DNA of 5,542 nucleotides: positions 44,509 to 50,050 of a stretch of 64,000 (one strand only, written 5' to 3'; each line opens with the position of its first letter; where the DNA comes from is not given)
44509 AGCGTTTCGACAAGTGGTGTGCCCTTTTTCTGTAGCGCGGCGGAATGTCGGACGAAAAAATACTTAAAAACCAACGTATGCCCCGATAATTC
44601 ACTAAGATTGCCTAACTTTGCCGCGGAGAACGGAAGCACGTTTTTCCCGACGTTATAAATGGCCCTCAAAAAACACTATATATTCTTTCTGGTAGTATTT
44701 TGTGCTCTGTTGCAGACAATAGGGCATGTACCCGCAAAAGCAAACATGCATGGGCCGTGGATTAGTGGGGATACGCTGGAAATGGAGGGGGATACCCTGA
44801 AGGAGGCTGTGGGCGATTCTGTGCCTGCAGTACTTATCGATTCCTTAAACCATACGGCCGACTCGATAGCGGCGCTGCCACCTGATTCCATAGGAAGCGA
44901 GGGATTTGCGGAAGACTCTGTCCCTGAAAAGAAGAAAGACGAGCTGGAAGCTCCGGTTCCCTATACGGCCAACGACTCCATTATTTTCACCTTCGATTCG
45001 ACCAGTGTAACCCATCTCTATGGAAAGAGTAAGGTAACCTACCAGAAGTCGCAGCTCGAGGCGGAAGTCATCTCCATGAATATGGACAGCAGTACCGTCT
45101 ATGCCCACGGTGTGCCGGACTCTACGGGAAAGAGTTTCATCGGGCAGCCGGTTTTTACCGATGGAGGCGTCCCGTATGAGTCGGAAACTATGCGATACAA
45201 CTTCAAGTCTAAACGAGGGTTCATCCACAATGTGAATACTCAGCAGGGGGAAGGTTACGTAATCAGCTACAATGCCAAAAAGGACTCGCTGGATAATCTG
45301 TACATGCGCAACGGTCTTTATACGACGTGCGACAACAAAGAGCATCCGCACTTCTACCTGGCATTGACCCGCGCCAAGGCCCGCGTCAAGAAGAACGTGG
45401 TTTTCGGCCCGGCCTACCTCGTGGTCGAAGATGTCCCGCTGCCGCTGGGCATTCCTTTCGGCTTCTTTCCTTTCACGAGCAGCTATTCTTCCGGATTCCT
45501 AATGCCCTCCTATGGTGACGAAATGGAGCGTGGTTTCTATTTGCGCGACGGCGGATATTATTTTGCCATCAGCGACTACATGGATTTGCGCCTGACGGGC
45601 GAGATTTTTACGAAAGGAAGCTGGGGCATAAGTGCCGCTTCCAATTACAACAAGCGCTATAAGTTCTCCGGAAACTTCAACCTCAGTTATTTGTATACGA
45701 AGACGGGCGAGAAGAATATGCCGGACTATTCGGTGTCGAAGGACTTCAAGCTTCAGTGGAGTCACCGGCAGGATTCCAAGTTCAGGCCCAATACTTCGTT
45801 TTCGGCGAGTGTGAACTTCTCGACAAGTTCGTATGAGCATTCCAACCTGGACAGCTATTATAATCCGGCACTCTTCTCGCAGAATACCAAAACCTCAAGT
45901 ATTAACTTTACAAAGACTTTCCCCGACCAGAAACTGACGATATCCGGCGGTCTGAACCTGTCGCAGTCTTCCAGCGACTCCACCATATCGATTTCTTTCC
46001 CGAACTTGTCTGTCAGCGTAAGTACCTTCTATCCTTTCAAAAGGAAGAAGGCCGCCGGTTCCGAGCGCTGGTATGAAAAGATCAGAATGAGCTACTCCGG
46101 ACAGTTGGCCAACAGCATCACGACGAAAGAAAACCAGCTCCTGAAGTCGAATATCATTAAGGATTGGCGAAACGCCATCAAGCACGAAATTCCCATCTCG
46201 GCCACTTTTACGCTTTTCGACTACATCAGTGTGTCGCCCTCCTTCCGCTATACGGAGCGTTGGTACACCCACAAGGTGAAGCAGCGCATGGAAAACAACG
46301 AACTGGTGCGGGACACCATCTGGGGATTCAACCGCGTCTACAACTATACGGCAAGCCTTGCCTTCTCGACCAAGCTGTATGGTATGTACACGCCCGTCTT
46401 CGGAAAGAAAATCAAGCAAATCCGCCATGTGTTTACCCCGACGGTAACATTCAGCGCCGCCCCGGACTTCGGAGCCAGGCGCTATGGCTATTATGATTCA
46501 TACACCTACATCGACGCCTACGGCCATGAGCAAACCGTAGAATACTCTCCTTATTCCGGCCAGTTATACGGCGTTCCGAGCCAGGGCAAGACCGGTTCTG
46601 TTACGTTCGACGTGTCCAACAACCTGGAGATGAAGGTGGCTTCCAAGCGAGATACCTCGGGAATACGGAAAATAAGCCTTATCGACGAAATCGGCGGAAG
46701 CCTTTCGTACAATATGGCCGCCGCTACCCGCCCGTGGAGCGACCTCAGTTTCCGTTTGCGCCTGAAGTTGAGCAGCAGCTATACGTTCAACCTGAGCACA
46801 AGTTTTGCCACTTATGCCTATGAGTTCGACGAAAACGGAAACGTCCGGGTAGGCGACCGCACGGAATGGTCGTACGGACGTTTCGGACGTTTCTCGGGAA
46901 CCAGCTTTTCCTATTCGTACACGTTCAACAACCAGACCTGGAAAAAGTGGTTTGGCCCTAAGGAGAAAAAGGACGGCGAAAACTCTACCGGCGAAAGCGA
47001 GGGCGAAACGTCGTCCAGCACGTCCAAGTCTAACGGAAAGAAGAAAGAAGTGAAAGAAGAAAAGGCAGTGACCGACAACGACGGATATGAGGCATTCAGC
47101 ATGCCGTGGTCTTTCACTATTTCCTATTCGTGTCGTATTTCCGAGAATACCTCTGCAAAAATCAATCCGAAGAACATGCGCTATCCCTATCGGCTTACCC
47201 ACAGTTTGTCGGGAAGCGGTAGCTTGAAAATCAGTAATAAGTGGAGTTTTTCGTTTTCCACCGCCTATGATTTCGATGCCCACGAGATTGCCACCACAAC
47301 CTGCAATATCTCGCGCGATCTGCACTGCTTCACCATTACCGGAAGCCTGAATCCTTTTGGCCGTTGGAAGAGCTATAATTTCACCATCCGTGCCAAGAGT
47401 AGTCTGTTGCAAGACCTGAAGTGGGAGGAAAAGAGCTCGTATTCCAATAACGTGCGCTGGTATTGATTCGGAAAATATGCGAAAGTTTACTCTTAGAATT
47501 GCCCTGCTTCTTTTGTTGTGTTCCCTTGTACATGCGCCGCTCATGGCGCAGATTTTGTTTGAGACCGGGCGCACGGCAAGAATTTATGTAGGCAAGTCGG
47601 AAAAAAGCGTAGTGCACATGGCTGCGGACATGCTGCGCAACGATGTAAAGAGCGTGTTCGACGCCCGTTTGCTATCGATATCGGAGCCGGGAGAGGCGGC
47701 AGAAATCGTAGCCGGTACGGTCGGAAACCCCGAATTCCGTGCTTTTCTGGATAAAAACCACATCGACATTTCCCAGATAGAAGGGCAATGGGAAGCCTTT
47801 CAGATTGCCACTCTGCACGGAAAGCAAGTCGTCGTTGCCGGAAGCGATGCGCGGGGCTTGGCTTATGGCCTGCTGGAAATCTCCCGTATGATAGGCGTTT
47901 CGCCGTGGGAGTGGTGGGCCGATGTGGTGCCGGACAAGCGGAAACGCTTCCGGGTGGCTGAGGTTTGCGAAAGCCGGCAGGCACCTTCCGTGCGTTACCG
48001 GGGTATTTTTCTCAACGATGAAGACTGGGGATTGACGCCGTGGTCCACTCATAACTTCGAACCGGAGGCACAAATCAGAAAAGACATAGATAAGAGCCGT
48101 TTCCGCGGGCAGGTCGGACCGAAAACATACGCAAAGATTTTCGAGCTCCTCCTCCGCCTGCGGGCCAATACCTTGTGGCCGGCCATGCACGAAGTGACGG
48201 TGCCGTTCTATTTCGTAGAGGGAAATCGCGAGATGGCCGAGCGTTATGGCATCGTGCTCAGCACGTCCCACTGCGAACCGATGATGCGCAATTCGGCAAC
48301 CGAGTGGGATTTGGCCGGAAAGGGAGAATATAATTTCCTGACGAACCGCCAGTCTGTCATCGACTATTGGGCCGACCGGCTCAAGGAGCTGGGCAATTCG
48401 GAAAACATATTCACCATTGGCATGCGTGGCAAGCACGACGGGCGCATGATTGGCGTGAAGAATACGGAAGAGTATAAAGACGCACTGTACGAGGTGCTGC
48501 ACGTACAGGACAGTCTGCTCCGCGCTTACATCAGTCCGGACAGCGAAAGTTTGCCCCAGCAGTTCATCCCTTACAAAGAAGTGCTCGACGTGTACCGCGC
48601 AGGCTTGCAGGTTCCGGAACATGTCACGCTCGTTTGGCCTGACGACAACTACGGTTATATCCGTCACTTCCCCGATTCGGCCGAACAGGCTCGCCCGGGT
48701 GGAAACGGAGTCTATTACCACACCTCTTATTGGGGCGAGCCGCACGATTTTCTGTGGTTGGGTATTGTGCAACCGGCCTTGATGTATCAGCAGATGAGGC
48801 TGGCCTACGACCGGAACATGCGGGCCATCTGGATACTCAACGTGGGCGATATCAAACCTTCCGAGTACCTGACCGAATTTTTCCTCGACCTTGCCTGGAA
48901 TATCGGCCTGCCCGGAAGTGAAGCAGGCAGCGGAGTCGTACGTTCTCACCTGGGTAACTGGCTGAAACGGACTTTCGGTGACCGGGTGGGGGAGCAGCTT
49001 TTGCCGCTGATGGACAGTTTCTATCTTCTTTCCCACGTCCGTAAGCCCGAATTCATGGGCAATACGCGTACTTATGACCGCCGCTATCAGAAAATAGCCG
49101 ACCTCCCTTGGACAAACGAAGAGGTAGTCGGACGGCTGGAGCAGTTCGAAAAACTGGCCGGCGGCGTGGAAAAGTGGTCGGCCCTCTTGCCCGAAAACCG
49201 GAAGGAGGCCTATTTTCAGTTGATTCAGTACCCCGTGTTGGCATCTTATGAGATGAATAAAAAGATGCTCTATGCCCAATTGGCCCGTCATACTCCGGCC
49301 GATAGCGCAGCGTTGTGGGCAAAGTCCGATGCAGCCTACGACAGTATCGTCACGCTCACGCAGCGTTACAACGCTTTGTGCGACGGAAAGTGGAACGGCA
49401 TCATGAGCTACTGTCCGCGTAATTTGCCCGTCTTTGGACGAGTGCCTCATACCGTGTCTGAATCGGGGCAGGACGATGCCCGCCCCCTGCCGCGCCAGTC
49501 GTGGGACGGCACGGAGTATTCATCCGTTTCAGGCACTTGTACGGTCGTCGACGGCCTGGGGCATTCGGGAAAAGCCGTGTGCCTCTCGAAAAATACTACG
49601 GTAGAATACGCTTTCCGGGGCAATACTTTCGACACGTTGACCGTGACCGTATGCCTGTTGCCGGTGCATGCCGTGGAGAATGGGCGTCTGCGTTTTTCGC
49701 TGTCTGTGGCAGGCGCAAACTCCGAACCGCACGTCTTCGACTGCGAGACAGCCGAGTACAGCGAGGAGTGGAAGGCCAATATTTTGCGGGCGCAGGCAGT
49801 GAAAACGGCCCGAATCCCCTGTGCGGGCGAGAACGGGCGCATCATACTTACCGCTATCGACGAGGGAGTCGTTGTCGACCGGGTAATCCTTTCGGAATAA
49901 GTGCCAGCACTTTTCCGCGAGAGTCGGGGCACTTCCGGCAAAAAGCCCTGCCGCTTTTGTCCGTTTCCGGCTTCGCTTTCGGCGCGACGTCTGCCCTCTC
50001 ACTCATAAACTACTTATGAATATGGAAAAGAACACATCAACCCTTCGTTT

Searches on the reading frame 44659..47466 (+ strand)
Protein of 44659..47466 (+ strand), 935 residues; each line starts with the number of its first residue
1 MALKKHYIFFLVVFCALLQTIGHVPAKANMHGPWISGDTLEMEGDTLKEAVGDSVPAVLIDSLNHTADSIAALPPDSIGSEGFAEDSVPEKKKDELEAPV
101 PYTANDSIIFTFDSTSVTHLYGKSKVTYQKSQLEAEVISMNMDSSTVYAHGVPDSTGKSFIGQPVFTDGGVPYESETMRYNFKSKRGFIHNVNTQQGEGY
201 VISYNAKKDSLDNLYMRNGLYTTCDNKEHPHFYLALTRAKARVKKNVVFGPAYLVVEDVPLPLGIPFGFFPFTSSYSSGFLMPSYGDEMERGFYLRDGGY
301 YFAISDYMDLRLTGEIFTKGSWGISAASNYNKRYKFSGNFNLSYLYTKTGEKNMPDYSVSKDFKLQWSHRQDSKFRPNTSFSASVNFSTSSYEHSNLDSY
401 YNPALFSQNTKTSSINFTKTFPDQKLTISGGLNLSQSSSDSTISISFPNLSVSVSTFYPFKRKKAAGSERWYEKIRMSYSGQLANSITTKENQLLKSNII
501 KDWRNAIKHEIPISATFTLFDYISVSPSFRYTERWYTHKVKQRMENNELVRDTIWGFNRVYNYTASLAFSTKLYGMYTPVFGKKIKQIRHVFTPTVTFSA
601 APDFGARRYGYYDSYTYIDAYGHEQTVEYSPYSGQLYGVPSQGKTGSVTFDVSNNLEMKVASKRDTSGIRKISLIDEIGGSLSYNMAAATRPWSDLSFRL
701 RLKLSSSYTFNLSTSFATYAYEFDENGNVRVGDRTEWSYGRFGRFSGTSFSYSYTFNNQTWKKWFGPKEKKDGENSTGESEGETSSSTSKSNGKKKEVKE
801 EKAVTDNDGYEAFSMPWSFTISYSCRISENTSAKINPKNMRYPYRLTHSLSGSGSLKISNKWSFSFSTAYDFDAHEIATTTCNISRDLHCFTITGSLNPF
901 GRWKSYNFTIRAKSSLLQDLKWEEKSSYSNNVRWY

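Call 12: search_protein_families(library=pfam, proteins=[window:44659-47466:+], max_evalue=0.01)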
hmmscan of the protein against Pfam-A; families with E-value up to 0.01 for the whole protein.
window:44659-47466:+ (935 aa): 1 family
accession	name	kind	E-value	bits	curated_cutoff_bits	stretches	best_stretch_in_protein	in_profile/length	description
PF19838.5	LptD_2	-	6.1e-163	543.2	22.5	1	247-719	1-464/464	LptD protein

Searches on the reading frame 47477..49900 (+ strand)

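Call 12: search_protein_families(library=pfam, proteins=[window:47477-49900:+], max_evalue=0.01)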
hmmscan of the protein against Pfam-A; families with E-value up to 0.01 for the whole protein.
window:47477-49900:+ (807 aa): 2 families
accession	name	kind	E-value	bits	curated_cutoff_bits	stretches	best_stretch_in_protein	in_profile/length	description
PF15979.11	Glyco_hydro_115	-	3.4e-119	398.7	27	1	168-526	2-335/335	Glycosyl hydrolase family 115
PF17829.7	GH115_C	-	3.8e-05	24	24.1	1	703-806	52-159/172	Glycosyl hydrolase family 115 C-terminal domain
